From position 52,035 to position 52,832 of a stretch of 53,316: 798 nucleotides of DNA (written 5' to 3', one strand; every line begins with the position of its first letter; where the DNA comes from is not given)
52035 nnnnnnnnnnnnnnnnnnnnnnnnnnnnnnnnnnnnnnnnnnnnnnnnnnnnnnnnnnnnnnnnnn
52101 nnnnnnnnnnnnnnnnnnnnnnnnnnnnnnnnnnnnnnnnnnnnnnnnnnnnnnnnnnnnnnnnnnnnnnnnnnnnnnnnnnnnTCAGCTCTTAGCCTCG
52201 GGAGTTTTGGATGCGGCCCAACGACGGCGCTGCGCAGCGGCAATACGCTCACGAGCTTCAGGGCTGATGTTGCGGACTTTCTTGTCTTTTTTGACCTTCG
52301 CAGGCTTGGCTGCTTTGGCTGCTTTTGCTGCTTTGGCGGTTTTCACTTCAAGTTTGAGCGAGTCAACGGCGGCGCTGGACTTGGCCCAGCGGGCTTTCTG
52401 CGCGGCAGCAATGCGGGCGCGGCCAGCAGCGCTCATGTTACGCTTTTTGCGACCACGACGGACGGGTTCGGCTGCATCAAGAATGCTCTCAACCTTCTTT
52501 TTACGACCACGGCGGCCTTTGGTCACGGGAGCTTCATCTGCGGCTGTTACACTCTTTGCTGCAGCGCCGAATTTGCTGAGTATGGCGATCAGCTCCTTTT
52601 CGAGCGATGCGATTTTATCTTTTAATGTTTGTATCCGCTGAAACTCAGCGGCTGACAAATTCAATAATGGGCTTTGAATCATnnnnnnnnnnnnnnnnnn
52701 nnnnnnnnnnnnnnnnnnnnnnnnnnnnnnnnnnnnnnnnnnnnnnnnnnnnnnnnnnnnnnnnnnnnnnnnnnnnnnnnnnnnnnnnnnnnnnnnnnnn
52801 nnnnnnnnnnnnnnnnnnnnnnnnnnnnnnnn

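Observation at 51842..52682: Two-gene chromatin-like operon: basic histone/H-NS-like protein plus stand-alone SWIB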

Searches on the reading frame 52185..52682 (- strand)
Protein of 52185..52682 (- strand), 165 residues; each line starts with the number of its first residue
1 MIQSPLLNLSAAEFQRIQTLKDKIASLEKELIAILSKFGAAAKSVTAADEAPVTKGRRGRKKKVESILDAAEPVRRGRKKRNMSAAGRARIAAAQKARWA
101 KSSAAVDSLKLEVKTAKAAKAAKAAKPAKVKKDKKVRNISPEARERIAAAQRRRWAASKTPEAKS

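Call 3: search_protein_families(library=pfam, proteins=[window:52185-52682:-], max_evalue=1)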
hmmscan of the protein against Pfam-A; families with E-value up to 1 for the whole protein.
window:52185-52682:- (165 aa): 0 families

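Call 4: search_protein_families(library=ncbifam, proteins=[window:52185-52682:-], max_evalue=1)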
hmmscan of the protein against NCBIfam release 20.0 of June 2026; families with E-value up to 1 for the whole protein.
window:52185-52682:- (165 aa): 0 families

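Call 7: find_homologous_proteins(query=window:52185-52682:-)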
Query window:52185-52682:- (165 aa): 930 proteins with E <= 0.001 among 8000 candidates; the best 120 are listed.
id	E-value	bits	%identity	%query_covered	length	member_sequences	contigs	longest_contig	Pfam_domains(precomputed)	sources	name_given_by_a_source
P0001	3.1e-82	292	100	96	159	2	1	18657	-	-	-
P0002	1.1e-22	99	-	-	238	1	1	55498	-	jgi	jgi:hypothetical protein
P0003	1.1e-16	80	-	-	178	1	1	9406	-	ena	-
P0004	1.8e-16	79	-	-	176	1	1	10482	-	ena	-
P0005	2.8e-14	72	55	18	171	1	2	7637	-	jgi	-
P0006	6.5e-13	67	37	85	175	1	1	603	-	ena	-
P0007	8.7e-13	67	33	96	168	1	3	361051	-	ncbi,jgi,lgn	ncbi:MAG TPA: hypothetical protein VGM54_25745 [Chthoniobacter sp.]|jgi:hypothetical protein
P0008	1.8e-12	66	36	58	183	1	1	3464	-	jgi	jgi:hypothetical protein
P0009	5.0e-12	64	56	51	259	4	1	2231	-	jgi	jgi:hypothetical protein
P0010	5.0e-12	64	35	88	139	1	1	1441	-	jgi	jgi:hypothetical protein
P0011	5.5e-12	64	32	88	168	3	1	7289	-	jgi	-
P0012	7.9e-12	64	27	56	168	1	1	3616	-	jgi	jgi:hypothetical protein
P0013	9.2e-12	64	39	76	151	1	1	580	-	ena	-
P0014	1.3e-11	63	47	62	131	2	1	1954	-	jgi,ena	-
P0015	1.5e-11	63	37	92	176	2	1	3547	-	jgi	jgi:hypothetical protein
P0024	2.5e-10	59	38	92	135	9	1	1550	-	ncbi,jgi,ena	jgi:hypothetical protein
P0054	3.6e-9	55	31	52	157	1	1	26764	-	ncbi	ncbi:MAG: hypothetical protein ACYDH9_16050 [Limisphaerales bacterium]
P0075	1.2e-8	53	40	57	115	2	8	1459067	-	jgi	jgi:hypothetical protein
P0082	1.7e-8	53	28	85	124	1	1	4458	-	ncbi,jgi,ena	jgi:hypothetical protein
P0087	2.2e-8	53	42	57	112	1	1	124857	-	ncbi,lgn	-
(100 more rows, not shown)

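Call 8: search_solved_structures(query=window:52185-52682:-, max_evalue=10)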
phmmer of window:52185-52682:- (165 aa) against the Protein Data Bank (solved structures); distinct sequences matched with E-value up to 10: 1.
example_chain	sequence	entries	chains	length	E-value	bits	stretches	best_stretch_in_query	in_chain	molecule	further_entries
6mol_A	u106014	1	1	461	0.0009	23.1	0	29-73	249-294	Monoextended DARPin R12 (M_R12)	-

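Call 12: find_encoding_contigs(protein=P0007, flank=4000, max_places=2)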
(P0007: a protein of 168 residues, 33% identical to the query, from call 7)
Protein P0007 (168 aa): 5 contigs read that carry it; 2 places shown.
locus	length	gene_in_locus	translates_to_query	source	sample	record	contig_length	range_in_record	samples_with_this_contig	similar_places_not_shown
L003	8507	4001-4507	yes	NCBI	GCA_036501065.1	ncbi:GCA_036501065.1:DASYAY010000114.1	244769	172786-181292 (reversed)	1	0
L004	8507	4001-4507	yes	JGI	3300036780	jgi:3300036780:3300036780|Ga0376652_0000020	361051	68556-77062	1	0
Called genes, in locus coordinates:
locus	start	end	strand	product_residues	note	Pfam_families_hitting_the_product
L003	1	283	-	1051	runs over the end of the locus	PF00580:UvrD-helicase, PF13245:AAA_19, PF13361:UvrD_C, PF13538:UvrD_C_2 (faint), PF12705:PDDEXK_1 (weak)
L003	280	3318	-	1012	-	PF12705:PDDEXK_1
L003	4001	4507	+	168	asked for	-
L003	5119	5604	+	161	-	-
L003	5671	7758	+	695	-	PF03065:Glyco_hydro_57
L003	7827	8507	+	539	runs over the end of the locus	PF00884:Sulfatase, PF01663:Phosphodiest (faint), PF16347:SGSH_C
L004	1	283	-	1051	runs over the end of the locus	PF00580:UvrD-helicase, PF13245:AAA_19, PF13361:UvrD_C, PF13538:UvrD_C_2 (faint), PF12705:PDDEXK_1 (weak)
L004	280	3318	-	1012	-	PF12705:PDDEXK_1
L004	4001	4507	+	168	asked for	-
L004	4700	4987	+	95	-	-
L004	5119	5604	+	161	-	-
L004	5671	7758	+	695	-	PF03065:Glyco_hydro_57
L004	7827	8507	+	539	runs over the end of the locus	PF00884:Sulfatase, PF01663:Phosphodiest (faint), PF16347:SGSH_C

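Call 13: find_encoding_contigs(protein=P0075, flank=4000, max_places=2)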
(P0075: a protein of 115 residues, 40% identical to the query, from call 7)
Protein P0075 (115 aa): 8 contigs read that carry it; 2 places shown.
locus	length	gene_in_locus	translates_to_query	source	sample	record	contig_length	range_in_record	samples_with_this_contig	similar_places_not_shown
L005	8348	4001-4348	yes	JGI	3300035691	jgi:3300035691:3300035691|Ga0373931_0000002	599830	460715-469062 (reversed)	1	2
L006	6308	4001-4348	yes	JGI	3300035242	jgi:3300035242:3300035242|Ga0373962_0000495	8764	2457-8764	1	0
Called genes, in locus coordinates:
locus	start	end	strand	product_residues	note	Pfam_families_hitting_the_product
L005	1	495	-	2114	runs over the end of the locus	PF05593:RHS_repeat (weak), PF25023:TEN_YD-shell (weak), PF05593:RHS_repeat (weak), PF25023:TEN_YD-shell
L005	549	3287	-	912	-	PF13385:Laminin_G_3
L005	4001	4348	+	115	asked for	-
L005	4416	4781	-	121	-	-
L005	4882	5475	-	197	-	PF11667:DUF3267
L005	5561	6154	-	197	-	-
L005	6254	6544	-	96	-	-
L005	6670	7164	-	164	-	-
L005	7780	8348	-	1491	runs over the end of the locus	PF13895:Ig_2 (faint), PF07679:I-set, PF13927:Ig_3, PF07679:I-set (weak), PF13927:Ig_3 (weak)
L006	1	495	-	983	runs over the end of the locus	?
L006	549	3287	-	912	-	PF13385:Laminin_G_3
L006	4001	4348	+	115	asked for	-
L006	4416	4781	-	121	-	-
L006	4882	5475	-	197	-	PF11667:DUF3267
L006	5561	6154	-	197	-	-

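Call 14: find_encoding_contigs(protein=P0002, flank=4000, max_places=2)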
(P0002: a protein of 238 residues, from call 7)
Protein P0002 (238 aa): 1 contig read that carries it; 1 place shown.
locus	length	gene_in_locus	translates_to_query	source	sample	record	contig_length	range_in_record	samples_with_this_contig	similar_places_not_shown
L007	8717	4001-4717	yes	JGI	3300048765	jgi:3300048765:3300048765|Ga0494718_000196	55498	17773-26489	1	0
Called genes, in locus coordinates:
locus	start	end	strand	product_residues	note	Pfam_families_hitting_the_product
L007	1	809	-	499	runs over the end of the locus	PF02366:PMT, PF13231:PMT_2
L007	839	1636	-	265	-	-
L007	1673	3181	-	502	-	-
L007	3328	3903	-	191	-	PF13886:TM7S3_TM198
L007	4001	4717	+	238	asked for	-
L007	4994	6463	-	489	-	-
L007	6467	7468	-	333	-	PF09492:Pec_lyase (faint), PF13243:SQHop_cyclase_C (faint), PF19805:DUF6288 (weak), PF00432:Prenyltrans (weak)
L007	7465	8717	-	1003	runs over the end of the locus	-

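Call 17: search_protein_families(library=pfam, proteins=[L004:4700-4987:+, L004:5119-5604:+, L005:4416-4781:-], max_evalue=0.1)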
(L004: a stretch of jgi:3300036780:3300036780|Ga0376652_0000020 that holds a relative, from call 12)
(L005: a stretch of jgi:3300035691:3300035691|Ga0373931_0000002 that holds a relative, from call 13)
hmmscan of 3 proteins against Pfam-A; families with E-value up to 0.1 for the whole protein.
L004:4700-4987:+ (95 aa): 0 families

L004:5119-5604:+ (161 aa): 0 families

L005:4416-4781:- (121 aa): 0 families

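Call 34: find_related_loci(query=A1, collection=genome_contigs, flank=3000)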
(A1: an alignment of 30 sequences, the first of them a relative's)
Query A1 (115 aa) in genome_contigs; peptide patterns used: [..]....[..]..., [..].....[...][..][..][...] (x = any residue, [..] = any of these).
600 stretches matched a pattern (row limit reached: there are more); 265 encode a relative of the query (tblastn E <= 1e-3); the best 80 are kept; 80 distinct loci.
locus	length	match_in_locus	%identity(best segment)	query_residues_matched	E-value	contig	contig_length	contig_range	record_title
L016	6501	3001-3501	41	2-114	7e-24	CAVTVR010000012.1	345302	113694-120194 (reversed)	MAG: uncultured Verrucomicrobiae bacterium isolate MFD09286.bin.2.125 genome assembly, contig: contig_71406, whole genom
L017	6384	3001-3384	51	1-115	3e-22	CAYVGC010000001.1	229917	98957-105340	MAG TPA_asm: uncultured Bifidobacteriaceae bacterium isolate binchicken_co3_426 genome assembly, contig: NODE_61_length_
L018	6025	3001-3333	54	1-109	5e-22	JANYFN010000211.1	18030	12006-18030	MAG: Limisphaerales bacterium isolate 339R_metabinner_32 339R_k141_1048756, whole genome shotgun sequence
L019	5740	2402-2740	50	1-106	5e-20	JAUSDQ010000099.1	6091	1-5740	MAG: Sulfuricaulis sp. isolate E14_maxbin.089_sub E14_k141_970148, whole genome shotgun sequence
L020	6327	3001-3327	54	2-112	5e-20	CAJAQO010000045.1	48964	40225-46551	MAG: uncultured Verrucomicrobia subdivision 3 bacterium isolate B-2_bin-237 genome assembly, contig: bin-237:045/335, wh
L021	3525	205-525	52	1-107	1e-19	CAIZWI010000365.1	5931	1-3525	MAG: uncultured Verrucomicrobia subdivision 3 bacterium isolate I-3_bin-103 genome assembly, contig: bin-103:365/467, wh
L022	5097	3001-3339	51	3-112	9e-20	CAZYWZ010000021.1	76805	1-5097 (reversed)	MAG TPA_asm: uncultured Verrucomicrobiales bacterium isolate SRP323723_co1_57 genome assembly, contig: NODE_294_length_7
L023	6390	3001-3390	41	1-104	1e-19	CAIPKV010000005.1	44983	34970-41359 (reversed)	MAG: uncultured Verrucomicrobia subdivision 3 bacterium isolate AM4_bin-735 genome assembly, contig: bin-735:05/87, whol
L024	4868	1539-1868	56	1-106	8e-19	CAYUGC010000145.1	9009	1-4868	MAG TPA_asm: uncultured Bifidobacteriaceae bacterium isolate binchicken_co241_251 genome assembly, contig: NODE_8088_len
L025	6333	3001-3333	61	1-109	2e-20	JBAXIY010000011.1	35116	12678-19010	MAG: Verrucomicrobiia bacterium isolate ELA361 MAG361_12, whole genome shotgun sequence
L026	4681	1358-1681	58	3-113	3e-18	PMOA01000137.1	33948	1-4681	MAG: Limisphaerales bacterium isolate palsa_1371 73.20110600_P1D.3_contig_1640, whole genome shotgun sequence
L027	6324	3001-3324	64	2-112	9e-18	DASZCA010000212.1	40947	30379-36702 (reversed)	MAG TPA_asm: Verrucomicrobiia bacterium isolate SMAG_U6430 k141_16272, whole genome shotgun sequence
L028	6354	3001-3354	59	1-112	1e-17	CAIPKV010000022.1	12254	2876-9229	MAG: uncultured Verrucomicrobia subdivision 3 bacterium isolate AM4_bin-735 genome assembly, contig: bin-735:22/87, whol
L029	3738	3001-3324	53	1-111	2e-17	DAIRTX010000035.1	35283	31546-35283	MAG TPA_asm: Verrucomicrobiota bacterium isolate CTOTU10862 NODE_160_length_35283_cov_9.846145, whole genome shotgun seq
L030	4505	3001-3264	61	18-109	2e-17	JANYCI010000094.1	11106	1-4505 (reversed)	MAG: Limisphaerales bacterium isolate 336R_metabinner_137 336R_k141_710059, whole genome shotgun sequence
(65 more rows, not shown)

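Call 35: search_protein_families(library=pfam, alignment_id=A1, max_evalue=10)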
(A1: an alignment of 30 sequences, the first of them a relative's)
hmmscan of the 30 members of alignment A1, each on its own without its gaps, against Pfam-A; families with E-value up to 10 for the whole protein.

A. member 1, P0075 (115 aa): 3 families
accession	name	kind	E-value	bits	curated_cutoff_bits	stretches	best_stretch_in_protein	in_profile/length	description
PF23552.2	ParB_C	-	0.0027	17.5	23.8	1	21-46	4-30/50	ParB dimerisation domain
PF07117.17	DUF1373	-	0.16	13.6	28.9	1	32-91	9-63/145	Protein of unknown function (DUF1373)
PF13864.11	Enkurin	-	0.96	10.4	23.6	1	66-110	10-54/92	Calmodulin-binding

B. families by the number of members that match (of 30 scanned): 39 families (the first 25 are shown)
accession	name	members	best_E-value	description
PF17050.10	AIM5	4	0.22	Altered inheritance of mitochondria 5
PF04508.17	Pox_A_type_inc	3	0.00075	Viral A-type inclusion protein repeat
PF13864.11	Enkurin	3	0.89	Calmodulin-binding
PF02151.25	UVR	2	0.02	UvrB/uvrC motif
PF15306.11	LIN37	2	0.041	LIN37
PF00804.31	Syntaxin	2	0.064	Syntaxin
PF02987.21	LEA_4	2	0.15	Late embryogenesis abundant protein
PF07813.17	LTXXQ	2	0.45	LTXXQ motif family protein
PF07460.16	NUMOD3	2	7.3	NUMOD3 motif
PF23552.2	ParB_C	1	0.0027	ParB dimerisation domain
PF04714.18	BCL_N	1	0.026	BCL7, N-terminal conserver region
PF03285.20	Paralemmin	1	0.028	Paralemmin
PF15679.10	DUF4665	1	0.058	Domain of unknown function (DUF4665)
PF01486.22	K-box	1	0.061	K-box region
PF06825.17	HSBP1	1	0.071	Heat shock factor binding protein 1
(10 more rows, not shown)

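Call 50: predict_structure(alignment_id=A2)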
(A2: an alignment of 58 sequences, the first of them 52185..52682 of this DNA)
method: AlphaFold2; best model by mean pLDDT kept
length: 165 residues; sequences in the alignment: 58
mean_pLDDT: 75.7   pTM: 0.29
mean pLDDT of the five models: 75.7, 71.7, 71.4, 71.1, 70.2
residues with pLDDT >= 90: 59; 70-90: 44; 50-70: 44; < 50: 18
segments of 3 or more residues with pLDDT < 50: 49-51, 53-58, 64-67
pLDDT, mean of each block of 10 residues (from residue 1): 74 94 96 83 53 47 48 58 92 95 84 80 61 69 94 90 61
secondary structure, 60 per line:
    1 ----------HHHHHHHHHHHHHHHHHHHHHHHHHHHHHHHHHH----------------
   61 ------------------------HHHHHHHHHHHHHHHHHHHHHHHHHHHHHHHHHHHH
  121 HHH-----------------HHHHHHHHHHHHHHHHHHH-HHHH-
elements in order: H11-44 H85-123 H141-159 H161-164

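Call 51: search_protein_representatives(alignment_id=A1)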
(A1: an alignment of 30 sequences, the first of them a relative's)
Query: 30 sequences, 114 profile positions. Proteins with E-value up to 0.001 (for the whole library): 8182; up to 1e-10: 3133; up to 1e-30: 142. The best 150 are listed.
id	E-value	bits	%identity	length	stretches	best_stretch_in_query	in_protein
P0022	2.4e-60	218.2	-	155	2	2-111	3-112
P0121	2.7e-51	189.0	-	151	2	1-110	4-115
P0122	1.7e-48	180.0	-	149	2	2-111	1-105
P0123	1.8e-46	173.5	-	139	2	1-110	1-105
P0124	9.4e-46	171.2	-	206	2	2-111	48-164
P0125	1.4e-45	170.6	-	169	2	2-113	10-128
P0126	3.5e-45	169.3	-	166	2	1-110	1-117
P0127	6.0e-45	168.6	-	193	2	4-112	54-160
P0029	3.7e-44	166.0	-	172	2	3-110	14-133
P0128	1.1e-43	164.5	-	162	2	1-110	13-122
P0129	1.5e-43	164.1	-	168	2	1-112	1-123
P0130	2.2e-43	163.6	-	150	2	5-110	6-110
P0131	2.6e-43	163.3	-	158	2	1-109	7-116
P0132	3.3e-43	163.0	-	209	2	2-112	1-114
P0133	4.0e-43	162.7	-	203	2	2-110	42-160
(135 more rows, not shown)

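Call 54: search_protein_families(library=phrogs, proteins=[window:52185-52682:-, P0075, P0007], max_evalue=0.01)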
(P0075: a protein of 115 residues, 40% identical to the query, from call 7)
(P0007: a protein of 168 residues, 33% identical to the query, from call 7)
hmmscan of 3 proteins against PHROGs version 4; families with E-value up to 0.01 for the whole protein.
window:52185-52682:- (165 aa): 0 families

P0075 (115 aa): 0 families

P0007 (168 aa): 0 families

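Call 55: search_solved_structures(query=A1, max_evalue=10, show_alignments=3)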
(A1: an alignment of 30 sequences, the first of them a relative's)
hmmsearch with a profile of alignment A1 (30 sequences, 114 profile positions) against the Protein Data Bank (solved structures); distinct sequences matched with E-value up to 10: 12.
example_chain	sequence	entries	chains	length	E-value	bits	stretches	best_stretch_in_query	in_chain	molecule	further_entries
2pms_C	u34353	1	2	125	0.063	17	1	9-68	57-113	PNEUMOCOCCAL SURFACE PROTEIN A (PSPA)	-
1vf6_A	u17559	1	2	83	0.22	15.3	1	6-53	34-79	PALS1-associated tight junction protein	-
8a57_D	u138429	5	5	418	0.29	14.9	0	14-54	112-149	GTPase HflX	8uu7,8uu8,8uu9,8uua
6x4s_A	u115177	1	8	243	0.35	14.6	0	5-52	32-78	Calcium uniporter protein,Protein EMRE homolog, mitochondrial-like Protein fusion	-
6xqn_A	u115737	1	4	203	0.41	14.4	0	5-52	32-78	Calcium uniporter protein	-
23vw_A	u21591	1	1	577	0.47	14.2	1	20-111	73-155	CRISPR-associated DNA-binding protein Cas12m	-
5mpv_D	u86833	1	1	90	0.59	13.9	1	2-51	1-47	Intracellular chorismate mutase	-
8jj8_F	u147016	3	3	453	0.75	13.6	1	8-41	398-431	Beta-2 adrenergic receptor,Soluble cytochrome b562 | Beta-2 adrenergic receptor,Beta-2 adrenergic receptor,Soluble cytochrome b562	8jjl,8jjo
9iqr_B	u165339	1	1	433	1.8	12.3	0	12-41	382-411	Alpha-2A adrenergic receptor,Soluble cytochrome b562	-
4gkj_C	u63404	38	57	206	2.2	12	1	20-104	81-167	30S ribosomal protein S3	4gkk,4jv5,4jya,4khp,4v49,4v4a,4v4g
4k0k_C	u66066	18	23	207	2.3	12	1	20-104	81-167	30S ribosomal protein S3 | RIBOSOMAL PROTEIN S3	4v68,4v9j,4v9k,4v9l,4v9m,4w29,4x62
2zqm_A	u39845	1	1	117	4.1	11.2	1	12-39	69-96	Prefoldin beta subunit 1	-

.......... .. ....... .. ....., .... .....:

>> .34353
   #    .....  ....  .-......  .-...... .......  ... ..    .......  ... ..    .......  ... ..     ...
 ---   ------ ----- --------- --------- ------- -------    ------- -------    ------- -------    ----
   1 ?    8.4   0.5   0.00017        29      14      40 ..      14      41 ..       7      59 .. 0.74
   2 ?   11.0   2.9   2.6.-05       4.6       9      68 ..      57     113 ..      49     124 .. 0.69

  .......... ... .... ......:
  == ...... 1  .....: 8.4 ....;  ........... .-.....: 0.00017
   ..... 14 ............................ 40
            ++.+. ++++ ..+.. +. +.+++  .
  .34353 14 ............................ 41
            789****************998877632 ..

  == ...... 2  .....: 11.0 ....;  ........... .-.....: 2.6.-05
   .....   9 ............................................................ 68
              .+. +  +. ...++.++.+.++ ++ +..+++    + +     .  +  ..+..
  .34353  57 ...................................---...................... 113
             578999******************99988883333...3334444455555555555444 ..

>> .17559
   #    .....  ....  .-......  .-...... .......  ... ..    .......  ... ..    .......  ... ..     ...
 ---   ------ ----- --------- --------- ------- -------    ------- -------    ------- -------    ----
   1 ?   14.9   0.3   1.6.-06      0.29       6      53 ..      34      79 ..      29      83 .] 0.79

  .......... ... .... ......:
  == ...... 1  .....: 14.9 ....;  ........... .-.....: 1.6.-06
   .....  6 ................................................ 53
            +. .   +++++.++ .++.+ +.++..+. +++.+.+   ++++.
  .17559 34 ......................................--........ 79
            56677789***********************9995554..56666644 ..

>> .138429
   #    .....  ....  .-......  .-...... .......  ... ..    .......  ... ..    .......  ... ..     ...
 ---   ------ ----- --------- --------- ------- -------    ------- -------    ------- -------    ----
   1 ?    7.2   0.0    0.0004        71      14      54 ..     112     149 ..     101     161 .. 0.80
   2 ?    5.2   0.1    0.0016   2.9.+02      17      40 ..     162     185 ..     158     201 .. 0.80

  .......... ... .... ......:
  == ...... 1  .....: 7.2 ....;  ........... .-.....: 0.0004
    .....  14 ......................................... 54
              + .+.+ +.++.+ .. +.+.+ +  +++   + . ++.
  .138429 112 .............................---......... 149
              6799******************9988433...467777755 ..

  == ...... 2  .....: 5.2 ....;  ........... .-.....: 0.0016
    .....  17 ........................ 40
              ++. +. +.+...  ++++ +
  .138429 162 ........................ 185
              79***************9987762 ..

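Call 76: predict_structure(alignment_id=A1)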
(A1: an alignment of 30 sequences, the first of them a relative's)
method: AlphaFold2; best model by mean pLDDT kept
length: 115 residues; sequences in the alignment: 30
mean_pLDDT: 78.9   pTM: 0.28
mean pLDDT of the five models: 78.9, 77.8, 77.7, 77.7, 75.9
residues with pLDDT >= 90: 26; 70-90: 55; 50-70: 31; < 50: 3
segments of 3 or more residues with pLDDT < 50: none
pLDDT, mean of each block of 10 residues (from residue 1): 76 90 88 66 72 89 76 55 75 92 91 75
secondary structure, 60 per line:
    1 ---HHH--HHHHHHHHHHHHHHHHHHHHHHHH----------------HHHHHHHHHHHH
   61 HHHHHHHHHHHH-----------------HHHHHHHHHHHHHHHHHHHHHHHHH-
elements in order: H9-32 H49-72 H90-114

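Call 83: search_protein_families(library=padloc, proteins=[window:52185-52682:-, P0075], max_evalue=0.01)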
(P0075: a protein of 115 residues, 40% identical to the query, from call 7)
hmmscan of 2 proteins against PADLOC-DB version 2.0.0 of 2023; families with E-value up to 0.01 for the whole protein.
window:52185-52682:- (165 aa): 0 families

P0075 (115 aa): 0 families

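Call 86: list_cluster_members(proteins=[P0007, P0024, P0087, P0082, P0054])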
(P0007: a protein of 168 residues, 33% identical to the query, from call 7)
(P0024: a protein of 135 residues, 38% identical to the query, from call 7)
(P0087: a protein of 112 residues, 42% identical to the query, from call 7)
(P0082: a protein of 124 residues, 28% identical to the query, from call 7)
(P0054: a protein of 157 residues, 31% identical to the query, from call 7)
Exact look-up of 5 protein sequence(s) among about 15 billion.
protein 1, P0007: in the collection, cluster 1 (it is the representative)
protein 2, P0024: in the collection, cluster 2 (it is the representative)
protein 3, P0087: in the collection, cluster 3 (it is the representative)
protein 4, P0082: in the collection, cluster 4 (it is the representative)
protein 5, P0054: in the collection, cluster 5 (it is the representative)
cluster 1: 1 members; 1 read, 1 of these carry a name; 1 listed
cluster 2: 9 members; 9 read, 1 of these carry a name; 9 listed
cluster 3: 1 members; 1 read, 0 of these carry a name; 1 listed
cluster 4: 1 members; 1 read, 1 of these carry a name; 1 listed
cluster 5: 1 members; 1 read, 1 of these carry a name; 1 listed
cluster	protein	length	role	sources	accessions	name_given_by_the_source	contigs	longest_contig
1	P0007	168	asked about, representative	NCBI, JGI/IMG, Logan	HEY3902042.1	MAG TPA: hypothetical protein VGM54_25745 [Chthoniobacter sp.] | hypothetical protein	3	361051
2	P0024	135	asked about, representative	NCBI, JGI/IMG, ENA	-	hypothetical protein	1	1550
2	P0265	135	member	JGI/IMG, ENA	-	-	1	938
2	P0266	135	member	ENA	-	-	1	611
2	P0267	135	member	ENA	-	-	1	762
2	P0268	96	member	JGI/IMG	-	-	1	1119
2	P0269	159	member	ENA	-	-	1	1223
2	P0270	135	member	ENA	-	-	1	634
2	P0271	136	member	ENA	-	-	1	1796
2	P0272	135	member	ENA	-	-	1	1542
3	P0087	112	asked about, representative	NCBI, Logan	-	-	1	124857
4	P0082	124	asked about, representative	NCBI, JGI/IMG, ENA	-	hypothetical protein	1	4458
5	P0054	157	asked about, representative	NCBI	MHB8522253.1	MAG: hypothetical protein ACYDH9_16050 [Limisphaerales bacterium]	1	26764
